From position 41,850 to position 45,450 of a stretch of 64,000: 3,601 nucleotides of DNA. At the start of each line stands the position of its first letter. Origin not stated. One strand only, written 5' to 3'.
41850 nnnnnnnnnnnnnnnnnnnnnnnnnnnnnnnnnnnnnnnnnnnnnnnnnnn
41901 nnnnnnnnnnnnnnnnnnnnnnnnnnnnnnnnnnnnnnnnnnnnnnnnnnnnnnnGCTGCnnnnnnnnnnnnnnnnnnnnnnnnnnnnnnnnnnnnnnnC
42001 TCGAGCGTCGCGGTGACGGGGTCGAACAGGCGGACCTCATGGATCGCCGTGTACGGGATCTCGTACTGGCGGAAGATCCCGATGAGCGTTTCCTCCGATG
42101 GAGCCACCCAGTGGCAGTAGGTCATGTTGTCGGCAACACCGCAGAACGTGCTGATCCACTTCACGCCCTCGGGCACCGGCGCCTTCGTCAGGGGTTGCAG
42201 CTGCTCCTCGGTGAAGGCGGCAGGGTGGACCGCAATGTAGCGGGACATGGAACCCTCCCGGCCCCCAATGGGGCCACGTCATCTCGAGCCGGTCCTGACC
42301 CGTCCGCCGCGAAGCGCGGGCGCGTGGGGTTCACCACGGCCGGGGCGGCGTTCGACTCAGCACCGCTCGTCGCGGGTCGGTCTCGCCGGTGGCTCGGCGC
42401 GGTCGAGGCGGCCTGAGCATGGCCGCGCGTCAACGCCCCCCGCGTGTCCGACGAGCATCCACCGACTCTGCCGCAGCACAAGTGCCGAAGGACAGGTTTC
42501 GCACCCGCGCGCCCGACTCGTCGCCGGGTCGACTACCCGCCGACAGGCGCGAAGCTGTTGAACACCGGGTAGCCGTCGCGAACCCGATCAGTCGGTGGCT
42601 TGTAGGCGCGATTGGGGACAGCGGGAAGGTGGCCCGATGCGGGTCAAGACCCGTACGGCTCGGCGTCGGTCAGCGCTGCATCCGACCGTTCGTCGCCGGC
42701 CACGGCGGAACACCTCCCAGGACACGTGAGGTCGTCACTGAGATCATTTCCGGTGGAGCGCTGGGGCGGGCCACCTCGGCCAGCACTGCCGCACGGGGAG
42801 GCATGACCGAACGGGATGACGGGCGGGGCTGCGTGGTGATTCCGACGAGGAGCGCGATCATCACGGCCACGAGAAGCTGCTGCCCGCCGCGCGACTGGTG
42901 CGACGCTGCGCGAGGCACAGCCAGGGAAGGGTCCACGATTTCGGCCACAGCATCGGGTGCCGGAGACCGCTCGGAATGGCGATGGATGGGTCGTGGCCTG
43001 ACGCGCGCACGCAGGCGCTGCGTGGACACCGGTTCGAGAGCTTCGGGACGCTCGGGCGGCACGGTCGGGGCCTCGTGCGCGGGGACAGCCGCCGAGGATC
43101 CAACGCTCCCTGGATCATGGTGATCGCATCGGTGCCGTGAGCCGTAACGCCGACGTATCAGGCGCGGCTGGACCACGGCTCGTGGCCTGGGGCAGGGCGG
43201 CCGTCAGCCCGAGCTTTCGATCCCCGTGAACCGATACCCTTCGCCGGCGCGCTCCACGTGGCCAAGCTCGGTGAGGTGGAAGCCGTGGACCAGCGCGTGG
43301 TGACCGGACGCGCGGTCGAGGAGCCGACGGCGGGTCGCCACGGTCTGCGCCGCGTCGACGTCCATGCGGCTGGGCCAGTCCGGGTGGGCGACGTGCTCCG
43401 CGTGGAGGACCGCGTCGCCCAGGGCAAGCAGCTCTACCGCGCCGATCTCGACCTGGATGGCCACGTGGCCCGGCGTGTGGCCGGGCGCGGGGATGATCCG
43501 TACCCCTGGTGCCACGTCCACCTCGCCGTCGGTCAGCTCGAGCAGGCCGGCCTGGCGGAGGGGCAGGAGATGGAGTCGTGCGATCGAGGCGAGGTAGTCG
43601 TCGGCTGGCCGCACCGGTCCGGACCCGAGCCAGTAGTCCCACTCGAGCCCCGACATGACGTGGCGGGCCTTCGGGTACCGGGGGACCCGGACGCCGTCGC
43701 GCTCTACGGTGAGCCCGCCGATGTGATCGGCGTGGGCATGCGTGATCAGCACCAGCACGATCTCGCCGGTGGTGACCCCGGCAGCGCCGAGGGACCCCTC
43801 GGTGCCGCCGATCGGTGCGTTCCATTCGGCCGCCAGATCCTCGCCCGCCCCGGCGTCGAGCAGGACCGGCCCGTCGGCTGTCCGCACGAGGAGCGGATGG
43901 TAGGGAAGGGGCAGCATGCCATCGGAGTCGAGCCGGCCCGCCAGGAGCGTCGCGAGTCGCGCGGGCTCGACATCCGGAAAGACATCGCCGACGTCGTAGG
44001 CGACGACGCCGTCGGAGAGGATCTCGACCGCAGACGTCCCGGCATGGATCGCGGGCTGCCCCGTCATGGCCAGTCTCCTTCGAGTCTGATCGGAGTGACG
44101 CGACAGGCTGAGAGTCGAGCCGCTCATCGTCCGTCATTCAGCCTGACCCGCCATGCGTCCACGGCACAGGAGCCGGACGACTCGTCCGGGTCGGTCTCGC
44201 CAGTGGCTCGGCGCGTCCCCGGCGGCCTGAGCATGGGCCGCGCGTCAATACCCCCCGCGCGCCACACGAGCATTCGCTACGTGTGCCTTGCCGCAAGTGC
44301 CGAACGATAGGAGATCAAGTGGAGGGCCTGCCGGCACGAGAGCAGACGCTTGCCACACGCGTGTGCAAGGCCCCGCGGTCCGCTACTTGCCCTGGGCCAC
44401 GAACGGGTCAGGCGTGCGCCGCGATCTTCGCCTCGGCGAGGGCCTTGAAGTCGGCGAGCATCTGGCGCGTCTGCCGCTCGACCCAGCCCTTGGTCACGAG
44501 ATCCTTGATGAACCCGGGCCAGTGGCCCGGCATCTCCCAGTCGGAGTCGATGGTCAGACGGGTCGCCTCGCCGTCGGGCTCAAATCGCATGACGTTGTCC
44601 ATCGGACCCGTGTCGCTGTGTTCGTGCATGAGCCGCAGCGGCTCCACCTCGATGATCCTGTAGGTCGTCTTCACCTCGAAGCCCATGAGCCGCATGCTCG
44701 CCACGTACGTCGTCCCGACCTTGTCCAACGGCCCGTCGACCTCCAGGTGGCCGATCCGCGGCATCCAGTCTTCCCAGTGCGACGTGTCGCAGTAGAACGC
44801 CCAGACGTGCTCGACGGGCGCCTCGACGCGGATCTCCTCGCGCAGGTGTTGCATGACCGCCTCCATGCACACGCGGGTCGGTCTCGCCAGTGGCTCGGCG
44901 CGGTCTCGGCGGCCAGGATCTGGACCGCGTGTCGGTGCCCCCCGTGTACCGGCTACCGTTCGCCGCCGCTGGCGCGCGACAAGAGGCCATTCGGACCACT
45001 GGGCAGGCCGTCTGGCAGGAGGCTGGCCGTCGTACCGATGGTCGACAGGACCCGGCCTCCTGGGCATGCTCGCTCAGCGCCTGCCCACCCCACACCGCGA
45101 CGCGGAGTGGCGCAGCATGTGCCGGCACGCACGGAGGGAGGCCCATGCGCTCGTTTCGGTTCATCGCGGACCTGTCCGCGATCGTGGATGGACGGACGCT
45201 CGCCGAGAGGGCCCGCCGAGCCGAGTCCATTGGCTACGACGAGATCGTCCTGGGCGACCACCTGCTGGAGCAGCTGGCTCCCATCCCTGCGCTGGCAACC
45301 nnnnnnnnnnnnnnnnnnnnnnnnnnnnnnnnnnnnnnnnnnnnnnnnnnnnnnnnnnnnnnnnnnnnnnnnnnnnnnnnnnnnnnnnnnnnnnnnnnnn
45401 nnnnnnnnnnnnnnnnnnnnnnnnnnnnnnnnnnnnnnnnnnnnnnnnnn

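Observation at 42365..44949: An 83-92-nt element repeated three times upstream of minus-strand genes, with helices that covary: candidate novel cis-regulatory RNA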

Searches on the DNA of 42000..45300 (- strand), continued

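Call 66: search_with_rna_model(model_id=R1, sources=[L120, L121, L122, L123, L124, L125, L126, L127, L128, L129, L130, L131, L132, L133, L134, L135, L136, L137, L138, L139, L140, L141, L142, L143, L144, L145, L146, L147, L148, L149, L150, L151, L152, L153, L154, L155, L156, L157, L158, L159, L160, L161, L162, L163, L164, L165, L166, L167, L168, L169, L170, L171, L172, L173, L174, L175, L176, L177, L178, L179, L180, L181, L182, L183, L184, L185, L186, L187, L188, L189, L190, L191, L192, L193, L194, L195, L196, L197, L198, L199, L200, L201, L202, L203, L204, L205, L206, L207, L208, L209, L210, L211, L212, L213, L214, L215, L216, L217, L218, L219], max_evalue=0.001, make_alignment=true)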
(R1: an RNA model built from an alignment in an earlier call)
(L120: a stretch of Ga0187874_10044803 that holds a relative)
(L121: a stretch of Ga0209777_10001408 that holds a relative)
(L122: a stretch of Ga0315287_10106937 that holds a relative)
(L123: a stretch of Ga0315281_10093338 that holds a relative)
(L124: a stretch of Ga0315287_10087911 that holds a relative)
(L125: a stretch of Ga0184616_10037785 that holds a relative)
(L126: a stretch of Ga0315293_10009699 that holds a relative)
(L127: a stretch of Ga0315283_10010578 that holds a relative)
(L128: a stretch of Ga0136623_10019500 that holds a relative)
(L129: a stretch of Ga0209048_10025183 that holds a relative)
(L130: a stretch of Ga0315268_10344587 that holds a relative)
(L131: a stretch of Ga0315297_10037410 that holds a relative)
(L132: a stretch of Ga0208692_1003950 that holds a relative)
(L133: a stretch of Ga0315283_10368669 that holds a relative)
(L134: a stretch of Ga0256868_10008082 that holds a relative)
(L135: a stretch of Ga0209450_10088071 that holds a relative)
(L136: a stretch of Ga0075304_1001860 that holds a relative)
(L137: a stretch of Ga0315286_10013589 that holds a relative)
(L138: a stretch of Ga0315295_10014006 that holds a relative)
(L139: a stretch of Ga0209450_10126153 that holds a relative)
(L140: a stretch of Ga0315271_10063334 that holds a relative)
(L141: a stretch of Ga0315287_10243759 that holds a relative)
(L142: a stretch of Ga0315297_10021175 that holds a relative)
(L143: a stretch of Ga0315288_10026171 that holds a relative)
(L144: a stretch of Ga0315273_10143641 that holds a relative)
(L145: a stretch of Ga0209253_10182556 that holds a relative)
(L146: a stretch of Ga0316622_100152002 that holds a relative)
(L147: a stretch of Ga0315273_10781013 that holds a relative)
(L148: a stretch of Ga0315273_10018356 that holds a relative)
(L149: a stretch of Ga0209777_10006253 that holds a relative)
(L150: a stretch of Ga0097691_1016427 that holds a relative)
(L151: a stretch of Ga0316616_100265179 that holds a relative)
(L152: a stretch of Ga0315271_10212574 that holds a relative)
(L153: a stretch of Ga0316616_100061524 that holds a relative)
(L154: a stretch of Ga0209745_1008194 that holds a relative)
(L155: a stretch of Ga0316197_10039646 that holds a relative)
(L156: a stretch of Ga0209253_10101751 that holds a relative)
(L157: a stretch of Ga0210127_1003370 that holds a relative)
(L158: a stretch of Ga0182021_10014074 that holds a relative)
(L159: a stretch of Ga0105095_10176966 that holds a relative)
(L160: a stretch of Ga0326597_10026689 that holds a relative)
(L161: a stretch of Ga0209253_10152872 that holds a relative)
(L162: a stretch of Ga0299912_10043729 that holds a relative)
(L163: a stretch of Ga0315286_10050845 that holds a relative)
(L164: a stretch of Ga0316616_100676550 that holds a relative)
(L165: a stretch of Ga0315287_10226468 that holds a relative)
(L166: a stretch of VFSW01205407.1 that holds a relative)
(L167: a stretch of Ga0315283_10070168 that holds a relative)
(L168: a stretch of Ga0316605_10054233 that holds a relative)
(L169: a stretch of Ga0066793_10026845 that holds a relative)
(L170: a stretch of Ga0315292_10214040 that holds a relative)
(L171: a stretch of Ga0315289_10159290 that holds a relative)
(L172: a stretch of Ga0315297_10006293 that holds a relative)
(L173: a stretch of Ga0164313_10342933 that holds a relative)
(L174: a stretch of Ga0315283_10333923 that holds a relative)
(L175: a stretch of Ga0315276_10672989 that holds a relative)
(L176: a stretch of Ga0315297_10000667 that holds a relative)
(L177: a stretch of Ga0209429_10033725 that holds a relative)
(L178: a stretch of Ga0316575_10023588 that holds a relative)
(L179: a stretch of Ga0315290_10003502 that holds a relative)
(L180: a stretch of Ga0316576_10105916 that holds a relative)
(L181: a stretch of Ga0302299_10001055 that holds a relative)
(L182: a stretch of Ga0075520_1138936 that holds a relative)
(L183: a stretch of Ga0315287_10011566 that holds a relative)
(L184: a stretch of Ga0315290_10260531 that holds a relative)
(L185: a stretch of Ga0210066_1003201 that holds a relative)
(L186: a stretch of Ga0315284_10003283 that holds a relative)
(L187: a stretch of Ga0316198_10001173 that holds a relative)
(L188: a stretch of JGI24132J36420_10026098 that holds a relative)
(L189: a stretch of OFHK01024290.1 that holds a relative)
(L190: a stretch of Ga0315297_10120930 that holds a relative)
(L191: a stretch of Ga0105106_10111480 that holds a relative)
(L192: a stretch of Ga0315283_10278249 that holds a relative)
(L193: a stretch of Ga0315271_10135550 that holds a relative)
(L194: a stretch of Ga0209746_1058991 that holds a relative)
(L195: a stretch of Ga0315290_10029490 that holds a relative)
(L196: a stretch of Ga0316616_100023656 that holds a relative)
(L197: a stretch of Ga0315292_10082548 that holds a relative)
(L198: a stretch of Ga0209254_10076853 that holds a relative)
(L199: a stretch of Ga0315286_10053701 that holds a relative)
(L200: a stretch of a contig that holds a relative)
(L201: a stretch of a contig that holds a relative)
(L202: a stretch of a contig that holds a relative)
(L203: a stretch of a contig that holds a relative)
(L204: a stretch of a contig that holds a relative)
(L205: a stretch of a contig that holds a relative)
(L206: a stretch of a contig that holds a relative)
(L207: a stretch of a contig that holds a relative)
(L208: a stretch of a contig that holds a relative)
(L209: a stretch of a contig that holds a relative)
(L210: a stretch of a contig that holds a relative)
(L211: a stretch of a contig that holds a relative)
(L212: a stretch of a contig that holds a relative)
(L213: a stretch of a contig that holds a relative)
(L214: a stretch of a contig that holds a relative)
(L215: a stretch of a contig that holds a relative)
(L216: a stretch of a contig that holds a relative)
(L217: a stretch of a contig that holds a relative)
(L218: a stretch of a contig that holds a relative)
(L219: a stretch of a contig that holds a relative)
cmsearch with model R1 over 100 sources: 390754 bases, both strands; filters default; matches with E-value up to 0.001: 127.
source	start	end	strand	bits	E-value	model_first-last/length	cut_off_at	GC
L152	902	986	-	86.8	2.3e-11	1-85/85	no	0.75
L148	2241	2325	-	85.6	3.6e-11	1-85/85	no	0.76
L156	691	775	-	85.4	3.8e-11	1-85/85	no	0.75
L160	6385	6469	-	84.4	5.6e-11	1-85/85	no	0.75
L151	750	834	+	83.8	7e-11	1-85/85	no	0.78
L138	636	720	+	83.7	7.3e-11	1-85/85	no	0.75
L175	128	212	-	83.7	7.4e-11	1-85/85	no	0.75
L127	1320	1404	+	83.6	7.7e-11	1-85/85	no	0.75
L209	1091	1175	+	83.4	8.4e-11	1-85/85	no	0.74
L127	7266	7349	+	82.7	1.1e-10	1-85/85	no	0.75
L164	1080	1161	-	82.2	1.3e-10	1-85/85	no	0.74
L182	838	920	-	81.6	1.6e-10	1-85/85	no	0.75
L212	1484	1568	+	81.3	1.8e-10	1-85/85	no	0.76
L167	235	319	+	81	2e-10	1-85/85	no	0.75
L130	1182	1266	+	80.8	2.2e-10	1-85/85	no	0.71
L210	2813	2897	+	80.5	2.4e-10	1-85/85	no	0.79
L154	422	506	+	80.5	2.4e-10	1-85/85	no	0.71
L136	2901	2984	-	80.5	2.5e-10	1-85/85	no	0.75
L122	2550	2634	-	80.4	2.6e-10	1-85/85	no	0.74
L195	3129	3213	-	80.2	2.8e-10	1-85/85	no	0.76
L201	803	887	-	80.1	2.9e-10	1-85/85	no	0.79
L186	11089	11173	-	80.1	2.9e-10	1-85/85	no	0.75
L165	1932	2017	-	80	2.9e-10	1-85/85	no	0.74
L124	1022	1106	+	79.5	3.6e-10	1-85/85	no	0.75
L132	3028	3112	+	79.1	4.2e-10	1-85/85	no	0.73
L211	1936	2019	-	79.1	4.3e-10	1-85/85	no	0.74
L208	779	863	-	78.5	5.2e-10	1-85/85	no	0.74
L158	5292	5378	-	77.8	6.8e-10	1-85/85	no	0.75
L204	8714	8797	+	77.8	6.8e-10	1-85/85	no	0.75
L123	440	523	-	77.7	7.1e-10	1-85/85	no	0.74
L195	1713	1796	-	77.6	7.3e-10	1-85/85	no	0.74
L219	754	837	+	77.5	7.6e-10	1-85/85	no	0.77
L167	2437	2521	+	77.2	8.6e-10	1-85/85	no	0.74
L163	4260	4342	+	77.1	8.8e-10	1-85/85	no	0.78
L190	104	188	-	77.1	8.9e-10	1-85/85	no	0.74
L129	3846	3930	-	77.1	9e-10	1-85/85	no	0.76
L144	864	948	+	77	9.2e-10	1-85/85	no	0.76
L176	4078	4161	+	76.8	9.8e-10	1-85/85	no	0.74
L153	2943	3027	+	76.5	1.1e-09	1-85/85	no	0.8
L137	2370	2452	-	76.1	1.3e-09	1-85/85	no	0.78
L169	737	821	+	76.1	1.3e-09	1-85/85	no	0.76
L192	862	945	+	75.9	1.4e-09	1-85/85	no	0.74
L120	1323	1407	-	75.4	1.7e-09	1-85/85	no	0.72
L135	266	338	+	75.2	1.8e-09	7-79/85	no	0.78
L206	15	99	-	75.1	1.9e-09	1-85/85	no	0.75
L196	1081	1165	+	75.1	1.9e-09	1-85/85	no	0.78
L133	854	938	+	74.8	2.1e-09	1-85/85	no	0.82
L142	2024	2107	+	74.4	2.4e-09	1-85/85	no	0.71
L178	544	628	-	73.9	2.9e-09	1-85/85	no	0.76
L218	1735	1817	-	73.6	3.3e-09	1-85/85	no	0.77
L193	1698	1783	+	73.5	3.5e-09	1-85/85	no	0.74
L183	1169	1253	-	73.4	3.5e-09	1-85/85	no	0.75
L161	1089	1173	+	73.4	3.6e-09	1-85/85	no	0.8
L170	263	345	-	73.4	3.6e-09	1-85/85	no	0.75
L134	614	697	-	73.3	3.8e-09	1-85/85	no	0.76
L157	1072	1156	-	73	4.2e-09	1-85/85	no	0.78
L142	1273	1356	+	72.7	4.6e-09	1-85/85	no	0.77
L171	599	685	+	72.6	4.9e-09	1-85/85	no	0.74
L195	3951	4033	-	72.4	5.2e-09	1-85/85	no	0.72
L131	3420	3502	-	72.2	5.6e-09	1-85/85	no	0.78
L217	1979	2051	+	72.2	5.6e-09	7-79/85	no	0.78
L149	10150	10234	-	71.6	7.2e-09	1-85/85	no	0.78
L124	1826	1910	+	71.4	7.7e-09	1-85/85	no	0.75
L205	178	262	+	71.2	8.1e-09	1-85/85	no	0.78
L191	1655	1739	-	71.2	8.2e-09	1-85/85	no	0.76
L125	1014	1096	-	70.9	9.3e-09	1-85/85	no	0.75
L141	500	584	+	70.5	1.1e-08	1-85/85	no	0.78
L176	3035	3119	+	70.3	1.1e-08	1-85/85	no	0.73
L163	529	611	-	70.3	1.1e-08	1-85/85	no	0.76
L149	5444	5529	-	70.2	1.2e-08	1-85/85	no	0.73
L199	3243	3325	+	70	1.3e-08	1-85/85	no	0.78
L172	7741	7825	-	69.6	1.5e-08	1-85/85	no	0.81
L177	614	699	-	69.5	1.5e-08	1-85/85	no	0.78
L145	1608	1684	+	69.4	1.6e-08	1-77/85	3'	0.78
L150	431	515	+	69.3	1.7e-08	1-85/85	no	0.8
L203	2951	3028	+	68.7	2.1e-08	1-85/85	no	0.74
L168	2602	2685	+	68.3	2.4e-08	1-85/85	no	0.81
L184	1128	1214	+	68.3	2.5e-08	1-85/85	no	0.76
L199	1985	2067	+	68.3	2.5e-08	1-85/85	no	0.75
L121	1178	1264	-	67.9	2.8e-08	1-85/85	no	0.72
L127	218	299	+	67.8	3e-08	1-85/85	no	0.76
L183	7569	7654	-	67.3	3.5e-08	1-85/85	no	0.73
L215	678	762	+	67.3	3.6e-08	1-85/85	no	0.8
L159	103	185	+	65.9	6.1e-08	1-85/85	no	0.82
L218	1100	1183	-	65.9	6.2e-08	1-85/85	no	0.75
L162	3133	3217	+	65.7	6.4e-08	1-85/85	no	0.8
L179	7385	7469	+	64.6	1e-07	1-85/85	no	0.79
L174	921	1005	-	64.2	1.2e-07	1-85/85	no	0.78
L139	812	884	-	63.7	1.4e-07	7-79/85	no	0.79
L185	625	708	-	63.6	1.5e-07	1-85/85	no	0.74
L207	146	233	+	62.6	2.1e-07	1-85/85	no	0.78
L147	1062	1146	-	62.3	2.3e-07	1-85/85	no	0.78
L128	1456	1542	-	62.3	2.4e-07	1-85/85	no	0.72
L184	289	362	+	62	2.7e-07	7-79/85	no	0.77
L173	175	259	-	60.7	4.3e-07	1-85/85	no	0.72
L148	4898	4969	-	60.5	4.7e-07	7-79/85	no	0.79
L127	5740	5824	+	59.6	6.4e-07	1-85/85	no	0.75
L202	391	475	+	59.5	6.8e-07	1-85/85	no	0.78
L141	2040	2108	+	59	8.2e-07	1-69/85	3'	0.77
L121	205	289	-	58.8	8.7e-07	1-85/85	no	0.8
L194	10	87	-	58.6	9.4e-07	1-85/85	no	0.73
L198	1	72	-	58.2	1.1e-06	1-73/85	3'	0.78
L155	240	322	+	58.1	1.1e-06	1-85/85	no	0.78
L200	5945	6029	+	57.7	1.3e-06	1-85/85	no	0.74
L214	9379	9463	+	57.7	1.3e-06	1-85/85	no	0.74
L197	1144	1227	+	57.5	1.4e-06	1-85/85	no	0.75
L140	309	383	+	57.5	1.4e-06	7-79/85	no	0.76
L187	5770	5851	+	57.1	1.7e-06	1-85/85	no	0.73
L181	609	692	+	57.1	1.7e-06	1-85/85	no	0.74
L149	12564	12636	-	56.9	1.8e-06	7-79/85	no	0.74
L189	1255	1338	+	56.5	2.1e-06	1-85/85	no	0.86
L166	1260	1344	+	56.4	2.2e-06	1-85/85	no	0.75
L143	1452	1535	+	56.1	2.4e-06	1-85/85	no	0.74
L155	2274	2363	+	54.7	4.2e-06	1-85/85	no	0.71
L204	6945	7031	+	54.5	4.4e-06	1-85/85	no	0.69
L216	792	870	-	54.1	5.2e-06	1-85/85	no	0.78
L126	1880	1934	-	52.9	8.1e-06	13-67/85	no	0.8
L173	1055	1142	-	52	1.2e-05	1-85/85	no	0.75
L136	1296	1380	-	51.2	1.6e-05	1-85/85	no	0.73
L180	1754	1840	+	49.8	2.6e-05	1-85/85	no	0.75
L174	1588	1647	-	49.4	3e-05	26-85/85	5'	0.78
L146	1502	1584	+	48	5.2e-05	1-85/85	no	0.77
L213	13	97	+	46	0.00011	1-85/85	no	0.78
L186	9132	9214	-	45.4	0.00014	1-85/85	no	0.76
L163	1472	1529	-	41.8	0.00053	13-69/85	no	0.78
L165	246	326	-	41.8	0.00054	1-85/85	no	0.77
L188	1280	1357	-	41.2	0.00067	1-85/85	no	0.76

Alignment A6: 127 matches aligned to the model, 117 columns, each read 5' to 3' on its own strand. Consensus structure (alignment columns), stored with it:
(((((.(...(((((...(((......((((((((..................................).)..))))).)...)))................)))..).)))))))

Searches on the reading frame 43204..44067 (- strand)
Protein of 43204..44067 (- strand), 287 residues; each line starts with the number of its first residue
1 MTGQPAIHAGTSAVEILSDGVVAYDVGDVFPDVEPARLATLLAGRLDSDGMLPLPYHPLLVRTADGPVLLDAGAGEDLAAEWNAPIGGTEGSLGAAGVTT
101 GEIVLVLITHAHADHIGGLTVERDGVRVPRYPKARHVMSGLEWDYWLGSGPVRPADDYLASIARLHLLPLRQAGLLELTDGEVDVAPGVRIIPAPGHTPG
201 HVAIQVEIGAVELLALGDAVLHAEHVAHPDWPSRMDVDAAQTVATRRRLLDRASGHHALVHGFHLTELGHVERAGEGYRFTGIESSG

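Call 6: search_protein_families(library=pfam, proteins=[window:43204-44067:-], max_evalue=0.01)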
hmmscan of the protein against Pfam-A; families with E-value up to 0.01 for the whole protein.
window:43204-44067:- (287 aa): 2 families
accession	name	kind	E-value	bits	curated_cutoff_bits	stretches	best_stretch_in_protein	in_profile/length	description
PF00753.33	Lactamase_B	-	5.1e-17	62.9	22.7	1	59-249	9-184/196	Metallo-beta-lactamase superfamily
PF12706.13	Lactamase_B_2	-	0.00041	20.4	27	1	101-125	29-53/200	Beta-lactamase superfamily domain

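Call 53: search_protein_families(library=ncbifam, proteins=[window:43204-44067:-], max_evalue=0.001)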
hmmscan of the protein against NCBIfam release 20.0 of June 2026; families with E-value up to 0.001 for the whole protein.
window:43204-44067:- (287 aa): 13 families
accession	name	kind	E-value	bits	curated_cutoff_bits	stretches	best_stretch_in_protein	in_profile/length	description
NF047979.1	lactonase_AidB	equivalog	2e-32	112.5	360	1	7-281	4-269/271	AidB family quorum-quenching N-acyl homoserine lactonase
NF047919.1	lactonase_YtnP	equivalog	2.8e-18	66.1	425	1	12-264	5-253/274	YtnP family quorum-quenching lactonase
NF047925.1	pyridox_lacton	equivalog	3.5e-11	43.4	325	1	177-261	165-249/268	4-pyridoxolactonase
NF045699.1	AHLLactAiiA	equivalog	1.7e-10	40.5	375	1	177-210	149-182/251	quorum-quenching N-acyl homoserine lactonase AiiA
NF053820.1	MBLfold_Strvi7410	exception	2.3e-08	33.9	525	1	60-117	28-79/343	Strvi_7410 family MBL fold metallo-hydrolase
NF045700.1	AHLLactAttM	equivalog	2.3e-08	33.9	390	1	92-255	83-239/257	AttM family quorum-quenching N-acyl homoserine lactonase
NF012229.1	bla_class_B_core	domain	1.8e-06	28.1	100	1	57-121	16-70/139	metallo-beta-lactamase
NF033106.1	blaL1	exception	1e-05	24.6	560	1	59-119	62-114/290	L1 family subclass B3 metallo-beta-lactamase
NF000469.2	CAR_gen_B3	exception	1.7e-05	24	500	1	60-144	78-148/311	CAR family subclass B3 metallo-beta-lactamase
NF033105.1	bla_subclass_B3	equivalog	3.8e-05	23.1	240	1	59-120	26-79/257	subclass B3 metallo-beta-lactamase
TIGR03413.1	GSH_gloB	equivalog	4.8e-05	22.8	200.8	0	103-120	44-61/248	hydroxyacylglutathione hydrolase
NF000801.0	PRK00055.1-3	equivalog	0.00057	19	252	1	88-120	39-71/307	ribonuclease Z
NF000438.2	blaPOM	exception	0.00059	19.1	610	0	59-121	60-114/286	POM family subclass B3 metallo-beta-lactamase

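Call 54: search_solved_structures(query=window:43204-44067:-, max_evalue=0.00001)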
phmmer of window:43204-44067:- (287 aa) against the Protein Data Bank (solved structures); distinct sequences matched with E-value up to 0.00001: 17.
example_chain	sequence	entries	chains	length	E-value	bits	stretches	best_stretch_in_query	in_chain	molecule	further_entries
7y7u_A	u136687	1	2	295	7.5e-28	101.1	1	40-282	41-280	MBL fold metallo-hydrolase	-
4le6_A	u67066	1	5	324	1.3e-27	100.3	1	14-285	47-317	Organophosphorus hydrolase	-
4o98_A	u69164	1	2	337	2.4e-26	96.2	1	14-285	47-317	organophosphorus hydrolase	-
5hif_A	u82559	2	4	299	2e-24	89.9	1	10-283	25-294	reconstructed lactonase ancestor, Anc1-MPH | dihydrocoumarin hydrolase, AncDHCH1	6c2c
1p9e_A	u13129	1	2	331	2.6e-24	89.5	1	10-283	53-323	Methyl Parathion Hydrolase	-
8zu4_A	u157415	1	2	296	2.6e-23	86.2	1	10-283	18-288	Methyl parathion hydrolase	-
8zu5_A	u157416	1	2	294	3.3e-23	85.8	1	13-283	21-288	Methyl parathion hydrolase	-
4zo2_A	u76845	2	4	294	7.8e-17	64.9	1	6-265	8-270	Acylhomoserine lactonase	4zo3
4xuk_A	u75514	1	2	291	1.9e-14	57.1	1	9-279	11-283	Putative hydrolase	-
3esh_A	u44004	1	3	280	3.4e-11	46.4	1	15-250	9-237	Protein similar to metal-dependent hydrolase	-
3aj3_A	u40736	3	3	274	8.4e-09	38.6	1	50-212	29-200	4-pyridoxolactonase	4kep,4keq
2a7m_A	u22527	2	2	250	4e-06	29.8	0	176-208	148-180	N-acyl homoserine lactone hydrolase | N-acyl homoserine lactonase AiiA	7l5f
4j5f_A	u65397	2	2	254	4.4e-06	29.6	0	50-208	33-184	N-acyl homoserine lactonase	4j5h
5eh9_A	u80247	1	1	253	4.8e-06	29.5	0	176-208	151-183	N-acyl homoserine lactonase AiiA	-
3dha_A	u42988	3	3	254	5.1e-06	29.4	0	176-208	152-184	N-Acyl Homoserine Lactone Hydrolase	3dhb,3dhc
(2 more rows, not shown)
